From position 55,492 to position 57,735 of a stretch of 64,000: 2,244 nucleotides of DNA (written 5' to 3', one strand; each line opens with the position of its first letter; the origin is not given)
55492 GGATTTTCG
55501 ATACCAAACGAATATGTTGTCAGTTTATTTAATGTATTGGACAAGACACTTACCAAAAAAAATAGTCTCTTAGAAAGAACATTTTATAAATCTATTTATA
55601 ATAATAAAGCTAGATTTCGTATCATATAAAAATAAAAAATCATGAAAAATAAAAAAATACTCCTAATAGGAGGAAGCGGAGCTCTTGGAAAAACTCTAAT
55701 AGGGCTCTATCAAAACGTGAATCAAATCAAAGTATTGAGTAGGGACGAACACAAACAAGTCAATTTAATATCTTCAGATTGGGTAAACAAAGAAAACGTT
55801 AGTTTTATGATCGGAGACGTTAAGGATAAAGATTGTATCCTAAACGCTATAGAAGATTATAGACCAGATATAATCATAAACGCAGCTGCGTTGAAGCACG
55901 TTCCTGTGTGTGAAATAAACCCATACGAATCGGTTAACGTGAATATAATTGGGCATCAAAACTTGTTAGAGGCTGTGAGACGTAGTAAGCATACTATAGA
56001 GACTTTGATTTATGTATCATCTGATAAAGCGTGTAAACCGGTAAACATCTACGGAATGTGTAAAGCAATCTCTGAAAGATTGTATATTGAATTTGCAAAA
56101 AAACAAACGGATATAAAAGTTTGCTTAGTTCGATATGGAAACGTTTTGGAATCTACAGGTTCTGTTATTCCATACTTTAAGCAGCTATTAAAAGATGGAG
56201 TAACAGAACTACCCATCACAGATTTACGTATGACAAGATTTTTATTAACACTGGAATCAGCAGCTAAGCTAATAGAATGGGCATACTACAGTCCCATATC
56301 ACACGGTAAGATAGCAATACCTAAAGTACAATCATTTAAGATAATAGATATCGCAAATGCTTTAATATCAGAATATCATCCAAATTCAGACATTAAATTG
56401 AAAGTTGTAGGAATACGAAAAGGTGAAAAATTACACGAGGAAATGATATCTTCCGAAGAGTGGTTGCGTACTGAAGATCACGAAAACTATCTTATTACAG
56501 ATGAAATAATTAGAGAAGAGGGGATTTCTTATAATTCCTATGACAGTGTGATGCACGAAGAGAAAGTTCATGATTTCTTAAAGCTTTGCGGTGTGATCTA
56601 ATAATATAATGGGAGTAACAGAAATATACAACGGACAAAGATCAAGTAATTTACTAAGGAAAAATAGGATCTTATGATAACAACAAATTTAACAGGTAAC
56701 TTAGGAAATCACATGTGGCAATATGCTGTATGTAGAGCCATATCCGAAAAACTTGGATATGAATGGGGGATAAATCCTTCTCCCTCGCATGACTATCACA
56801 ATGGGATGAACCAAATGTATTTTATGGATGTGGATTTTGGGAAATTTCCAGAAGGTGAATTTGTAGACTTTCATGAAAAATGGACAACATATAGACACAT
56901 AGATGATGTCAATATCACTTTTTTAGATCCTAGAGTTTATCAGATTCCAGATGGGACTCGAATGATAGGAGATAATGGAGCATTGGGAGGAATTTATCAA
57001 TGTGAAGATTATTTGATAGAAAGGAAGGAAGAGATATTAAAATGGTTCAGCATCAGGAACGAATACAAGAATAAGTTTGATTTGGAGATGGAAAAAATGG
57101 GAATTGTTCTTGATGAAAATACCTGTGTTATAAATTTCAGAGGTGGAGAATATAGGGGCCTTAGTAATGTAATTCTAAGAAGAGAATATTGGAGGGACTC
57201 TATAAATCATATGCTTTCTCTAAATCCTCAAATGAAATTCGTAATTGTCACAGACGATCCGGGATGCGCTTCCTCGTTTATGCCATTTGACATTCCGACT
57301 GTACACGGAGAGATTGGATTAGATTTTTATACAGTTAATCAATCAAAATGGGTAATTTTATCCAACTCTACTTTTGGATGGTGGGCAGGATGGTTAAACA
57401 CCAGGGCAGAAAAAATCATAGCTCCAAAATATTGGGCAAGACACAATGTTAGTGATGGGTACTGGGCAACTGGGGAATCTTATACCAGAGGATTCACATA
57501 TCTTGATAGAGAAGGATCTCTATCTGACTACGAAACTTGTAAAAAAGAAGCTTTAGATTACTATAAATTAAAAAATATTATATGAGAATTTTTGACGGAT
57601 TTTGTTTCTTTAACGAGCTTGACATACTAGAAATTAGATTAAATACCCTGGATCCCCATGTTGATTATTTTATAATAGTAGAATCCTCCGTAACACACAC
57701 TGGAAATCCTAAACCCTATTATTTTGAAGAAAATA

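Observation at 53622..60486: Nucleotide-sugar module: 4,6-dehydratase + Lys-type aminotransferase + hexapeptide acetyltransferase (diNAcBac-like route) plus a His-for-Lys 3-dehydratase with a Cys cluster (3,6-dideoxyhexose route) and a short reductase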

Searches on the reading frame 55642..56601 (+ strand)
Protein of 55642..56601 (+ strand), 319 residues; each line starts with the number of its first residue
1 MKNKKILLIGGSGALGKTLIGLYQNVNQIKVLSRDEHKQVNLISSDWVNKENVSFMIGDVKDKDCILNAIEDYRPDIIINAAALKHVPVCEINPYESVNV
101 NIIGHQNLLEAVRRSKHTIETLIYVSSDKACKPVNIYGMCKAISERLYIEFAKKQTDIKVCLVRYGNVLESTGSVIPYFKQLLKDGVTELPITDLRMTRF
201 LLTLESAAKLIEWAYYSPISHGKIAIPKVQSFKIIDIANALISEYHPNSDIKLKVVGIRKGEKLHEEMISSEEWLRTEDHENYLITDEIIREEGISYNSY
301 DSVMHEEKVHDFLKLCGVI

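Call 4: search_protein_families(library=pfam, proteins=[window:55642-56601:+], max_evalue=0.01)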
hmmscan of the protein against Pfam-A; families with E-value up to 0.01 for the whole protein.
window:55642-56601:+ (319 aa): 7 families
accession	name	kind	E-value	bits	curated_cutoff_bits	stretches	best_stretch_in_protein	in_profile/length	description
PF02719.21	Polysacc_synt_2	-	1.2e-79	268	20.2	1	6-286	1-291/293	Polysaccharide biosynthesis protein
PF01370.27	Epimerase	-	6.8e-21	75.2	20.9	1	6-199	1-209/240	NAD dependent epimerase/dehydratase family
PF16363.11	GDP_Man_Dehyd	-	7.6e-17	62.2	27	1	9-128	3-130/332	GDP-mannose 4,6 dehydratase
PF04321.23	RmlD_sub_bind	-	4.2e-13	49.4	27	1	5-129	2-103/287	RmlD substrate binding domain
PF01073.25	3Beta_HSD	-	5.3e-13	49.1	22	1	8-133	2-122/280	3-beta hydroxysteroid dehydrogenase/isomerase family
PF07993.18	NAD_binding_4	-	8.7e-05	22.2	20.1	0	10-131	3-140/258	Male sterility protein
PF05368.20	NmrA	-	0.00014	22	27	1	3-73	2-70/298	NmrA-like family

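Call 5: search_protein_families(library=ncbifam, proteins=[window:55642-56601:+], max_evalue=0.001)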
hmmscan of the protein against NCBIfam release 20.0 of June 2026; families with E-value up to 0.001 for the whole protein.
window:55642-56601:+ (319 aa): 20 families
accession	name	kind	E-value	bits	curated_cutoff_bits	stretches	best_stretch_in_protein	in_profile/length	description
TIGR03589.1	PseB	equivalog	5.3e-78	262.2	407.75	1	2-290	3-283/324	UDP-N-acetylglucosamine 4,6-dehydratase (inverting)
TIGR04130.1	FnlA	equivalog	4.2e-55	187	730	1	2-292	3-288/337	UDP-N-acetylglucosamine 4,6-dehydratase/5-epimerase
TIGR01181.1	dTDP_gluc_dehyt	equivalog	2.3e-14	53.2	365.1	1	5-129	1-127/321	dTDP-glucose 4,6-dehydratase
TIGR02622.1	CDP_4_6_dhtase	equivalog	8.3e-14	51.5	278.45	1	2-132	3-134/352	CDP-glucose 4,6-dehydratase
TIGR01179.1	galE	equivalog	3.2e-13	49.2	262.3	1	5-169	1-177/332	UDP-glucose 4-epimerase GalE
TIGR01214.1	rmlD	equivalog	1.9e-11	43.6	224.05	1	5-128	1-101/285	dTDP-4-dehydrorhamnose reductase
NF041293.1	G6PDh_Azf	equivalog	1.3e-10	41.1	400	1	3-130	2-118/252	NAD-dependent glucose-6-phosphate dehydrogenase Azf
NF007956.0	PRK10675.1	subfamily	1.2e-09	37.8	394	1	5-168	2-180/338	UDP-glucose 4-epimerase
NF007582.0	PRK10217.1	equivalog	1.4e-08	34.2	698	1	4-119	2-119/355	dTDP-glucose 4,6-dehydratase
NF043036.1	ErythonDh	equivalog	2e-08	33.8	325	1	5-154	2-166/321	D-erythronate dehydrogenase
NF042422.1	oxyalk_red_OleD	equivalog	9.3e-08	31.8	580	1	5-128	2-111/329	2-alkyl-3-oxoalkanoate reductase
NF007490.0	PRK10084.1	subfamily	1.8e-07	30.5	649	1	5-117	2-116/361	dTDP-glucose 4,6-dehydratase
TIGR04180.1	EDH_00030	hypoth_equivalog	3.7e-07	29.5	475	1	47-127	45-121/297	NAD-dependent 4,6-dehydratase LegB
TIGR01472.1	gmd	equivalog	1.1e-06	28.1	415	1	45-128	47-131/342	GDP-mannose 4,6-dehydratase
NF041015.1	UDPsulfquin_syn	equivalog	3.9e-06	26.1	575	1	49-121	64-139/384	UDP-sulfoquinovose synthase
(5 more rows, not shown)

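Call 8: search_dna_similar(query=window:55642-56601:+, collection=phages, mode=protein, max_rows=25)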
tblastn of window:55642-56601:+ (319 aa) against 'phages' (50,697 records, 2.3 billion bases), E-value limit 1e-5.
Records with a match: 8; places in all: 10; records where one place covers at least 80% of the query: 4.
Best place of each record, by identity: 60-80% 1; <60% 7.
By first word of the organism name: Staphylococcus 2; Bacteriophage 2; Listeria 2; uncultured 1; Enterococcus 1.
By host as written in the record: - 3; Staphylococcus aureus 2; Listeria monocytogenes 2; Enterococcus faecalis 1.
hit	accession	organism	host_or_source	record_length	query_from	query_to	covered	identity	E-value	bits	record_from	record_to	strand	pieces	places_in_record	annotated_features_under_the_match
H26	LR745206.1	uncultured phage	metagenomic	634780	1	319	100%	68.1%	3e-139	440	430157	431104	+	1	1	record has no annotation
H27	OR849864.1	Staphylococcus phage SA 1298 Kay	Staphylococcus aureus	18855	1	284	89%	36.7%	6e-48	177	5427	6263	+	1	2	record has no annotation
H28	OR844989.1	Staphylococcus phage SA 1306 Kay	Staphylococcus aureus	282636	1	284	89%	36.7%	7e-48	177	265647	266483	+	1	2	record has no annotation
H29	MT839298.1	Bacteriophage sp.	human fecal samples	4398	1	286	90%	28.7%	4e-30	125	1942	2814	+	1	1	record has no annotation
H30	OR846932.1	Listeria phage LM 4-11-1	Listeria monocytogenes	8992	56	273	68%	35.0%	6e-29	122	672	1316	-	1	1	record has no annotation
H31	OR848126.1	Listeria phage LM 4-14-1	Listeria monocytogenes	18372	56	273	68%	35.0%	7e-29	122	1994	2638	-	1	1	record has no annotation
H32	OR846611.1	Enterococcus phage Efs 1-1-1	Enterococcus faecalis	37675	4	168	52%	27.2%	4e-9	64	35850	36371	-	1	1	record has no annotation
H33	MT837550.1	Bacteriophage sp.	human fecal samples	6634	5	168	51%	27.0%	1e-7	59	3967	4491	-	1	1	record has no annotation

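Call 10: get_annotated_region(hit=H26, flank=12000)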
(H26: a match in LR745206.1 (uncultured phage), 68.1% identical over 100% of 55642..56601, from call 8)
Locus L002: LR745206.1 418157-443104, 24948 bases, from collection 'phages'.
description: uncultured phage genome assembly, chromosome: 1.
organism: uncultured phage (NCBI taxid 278008)
taxonomy: Viruses; environmental samples
host: -; source: metagenomic; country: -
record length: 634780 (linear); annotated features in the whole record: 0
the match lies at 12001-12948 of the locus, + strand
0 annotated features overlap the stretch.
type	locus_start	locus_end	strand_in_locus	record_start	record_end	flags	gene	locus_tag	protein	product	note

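Call 13: search_solved_structures(query=window:55642-56601:+, max_evalue=1e-10, show_alignments=4)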
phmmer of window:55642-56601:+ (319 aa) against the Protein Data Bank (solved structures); distinct sequences matched with E-value up to 1e-10: 12.
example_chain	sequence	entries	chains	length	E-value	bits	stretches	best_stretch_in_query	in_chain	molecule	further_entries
2gn4_A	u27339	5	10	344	1.5e-55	192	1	2-287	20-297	UDP-GlcNAc C6 dehydratase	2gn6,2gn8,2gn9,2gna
4tqg_A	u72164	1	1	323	9.6e-53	182.8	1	3-314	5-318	Putative dTDP-d-glucose 4 6-dehydratase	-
3vvb_A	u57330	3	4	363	1.8e-49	172.1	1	4-303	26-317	CapE | Capsular polysaccharide synthesis enzyme Cap8E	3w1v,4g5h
3vvc_A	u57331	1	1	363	6.6e-49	170.2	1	4-303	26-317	Capsular polysaccharide synthesis enzyme Cap8E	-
4j2o_A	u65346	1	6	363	1.6e-47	165.7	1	2-286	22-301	UDP-N-acetylglucosamine 4,6-dehydratase/5-epimerase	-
6bwc_A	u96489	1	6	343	1.1e-45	159.6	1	2-284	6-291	Polysaccharide biosynthesis protein CapD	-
5bjy_A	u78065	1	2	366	9.4e-39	136.9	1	2-285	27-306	WlaL protein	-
5bjw_A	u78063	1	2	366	4.8e-38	134.5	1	2-285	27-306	WlaL protein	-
5bju_A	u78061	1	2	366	1.2e-37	133.3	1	2-285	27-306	WlaL protein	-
5bjx_A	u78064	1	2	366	3.6e-37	131.7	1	2-285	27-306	WlaL protein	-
5bjv_A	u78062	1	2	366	3.7e-36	128.4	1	2-284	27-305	WlaL protein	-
3pvz_A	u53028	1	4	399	8.6e-11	45.1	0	4-209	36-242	UDP-N-acetylglucosamine 4,6-dehydratase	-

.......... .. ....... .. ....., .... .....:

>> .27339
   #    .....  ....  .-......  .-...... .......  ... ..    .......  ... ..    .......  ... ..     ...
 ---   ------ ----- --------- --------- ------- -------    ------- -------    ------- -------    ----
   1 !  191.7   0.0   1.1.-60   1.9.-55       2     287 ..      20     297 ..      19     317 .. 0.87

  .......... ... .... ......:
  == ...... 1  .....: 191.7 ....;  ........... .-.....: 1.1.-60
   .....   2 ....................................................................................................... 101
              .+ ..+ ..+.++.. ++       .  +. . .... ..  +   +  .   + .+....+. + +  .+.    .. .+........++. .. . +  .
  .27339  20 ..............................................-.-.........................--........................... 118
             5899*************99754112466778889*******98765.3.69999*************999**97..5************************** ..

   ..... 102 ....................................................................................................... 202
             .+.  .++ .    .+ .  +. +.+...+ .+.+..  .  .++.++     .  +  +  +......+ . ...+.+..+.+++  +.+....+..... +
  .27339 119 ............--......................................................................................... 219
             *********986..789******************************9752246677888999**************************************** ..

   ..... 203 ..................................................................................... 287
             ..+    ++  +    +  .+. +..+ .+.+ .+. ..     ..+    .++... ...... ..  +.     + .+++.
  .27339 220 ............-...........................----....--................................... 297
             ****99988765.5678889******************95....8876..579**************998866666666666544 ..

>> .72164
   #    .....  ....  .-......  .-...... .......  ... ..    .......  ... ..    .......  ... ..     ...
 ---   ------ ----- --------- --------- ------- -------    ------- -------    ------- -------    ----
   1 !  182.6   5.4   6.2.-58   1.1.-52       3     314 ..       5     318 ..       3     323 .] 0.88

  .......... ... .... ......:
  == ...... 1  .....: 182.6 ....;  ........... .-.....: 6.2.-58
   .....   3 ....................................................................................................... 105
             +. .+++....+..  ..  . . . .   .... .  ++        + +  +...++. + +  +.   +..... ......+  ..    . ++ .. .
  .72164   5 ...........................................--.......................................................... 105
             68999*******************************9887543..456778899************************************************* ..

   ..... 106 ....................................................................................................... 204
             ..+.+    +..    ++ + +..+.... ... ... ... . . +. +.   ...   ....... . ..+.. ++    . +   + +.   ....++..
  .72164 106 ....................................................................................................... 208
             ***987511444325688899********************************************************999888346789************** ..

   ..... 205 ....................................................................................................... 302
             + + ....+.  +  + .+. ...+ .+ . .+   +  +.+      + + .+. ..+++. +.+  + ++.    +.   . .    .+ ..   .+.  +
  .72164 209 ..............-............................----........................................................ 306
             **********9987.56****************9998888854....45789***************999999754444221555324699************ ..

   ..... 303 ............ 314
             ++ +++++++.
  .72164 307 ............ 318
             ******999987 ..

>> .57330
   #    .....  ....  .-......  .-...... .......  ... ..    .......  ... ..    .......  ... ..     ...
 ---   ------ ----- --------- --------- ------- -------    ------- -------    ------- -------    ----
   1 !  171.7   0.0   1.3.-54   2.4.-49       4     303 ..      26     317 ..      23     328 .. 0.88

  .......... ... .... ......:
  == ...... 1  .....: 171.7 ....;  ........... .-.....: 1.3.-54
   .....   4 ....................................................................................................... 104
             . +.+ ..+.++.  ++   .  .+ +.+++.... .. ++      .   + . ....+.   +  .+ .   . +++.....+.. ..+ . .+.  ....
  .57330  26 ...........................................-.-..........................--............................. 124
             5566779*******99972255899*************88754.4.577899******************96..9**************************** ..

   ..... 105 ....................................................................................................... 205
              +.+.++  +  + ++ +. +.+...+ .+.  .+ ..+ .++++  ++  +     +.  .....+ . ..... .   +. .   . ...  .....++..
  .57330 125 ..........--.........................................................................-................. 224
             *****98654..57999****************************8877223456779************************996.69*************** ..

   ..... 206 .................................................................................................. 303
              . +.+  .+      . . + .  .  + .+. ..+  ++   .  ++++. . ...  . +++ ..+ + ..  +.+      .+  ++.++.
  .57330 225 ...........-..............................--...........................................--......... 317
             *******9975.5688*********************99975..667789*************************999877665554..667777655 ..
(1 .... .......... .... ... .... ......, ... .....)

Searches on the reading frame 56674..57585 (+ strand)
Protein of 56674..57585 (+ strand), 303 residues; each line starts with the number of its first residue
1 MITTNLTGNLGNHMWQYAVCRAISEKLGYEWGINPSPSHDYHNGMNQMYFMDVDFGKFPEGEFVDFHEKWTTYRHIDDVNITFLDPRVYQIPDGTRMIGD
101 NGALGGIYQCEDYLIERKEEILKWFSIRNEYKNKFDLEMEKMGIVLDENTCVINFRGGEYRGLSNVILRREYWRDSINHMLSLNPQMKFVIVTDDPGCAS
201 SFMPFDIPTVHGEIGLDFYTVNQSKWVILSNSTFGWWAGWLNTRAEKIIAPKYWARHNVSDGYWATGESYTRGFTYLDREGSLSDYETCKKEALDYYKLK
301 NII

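Call 4: search_protein_families(library=pfam, proteins=[window:56674-57585:+], max_evalue=0.01)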
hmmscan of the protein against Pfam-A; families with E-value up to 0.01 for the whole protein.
window:56674-57585:+ (303 aa): 1 family
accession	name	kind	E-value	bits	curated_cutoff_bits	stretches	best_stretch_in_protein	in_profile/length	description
PF01531.22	Glyco_transf_11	-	8.5e-08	32.2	23.9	1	165-257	185-281/298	Glycosyl transferase family 11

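Call 5: search_protein_families(library=ncbifam, proteins=[window:56674-57585:+], max_evalue=0.001)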
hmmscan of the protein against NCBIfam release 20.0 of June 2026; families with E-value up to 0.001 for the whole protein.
window:56674-57585:+ (303 aa): 0 families
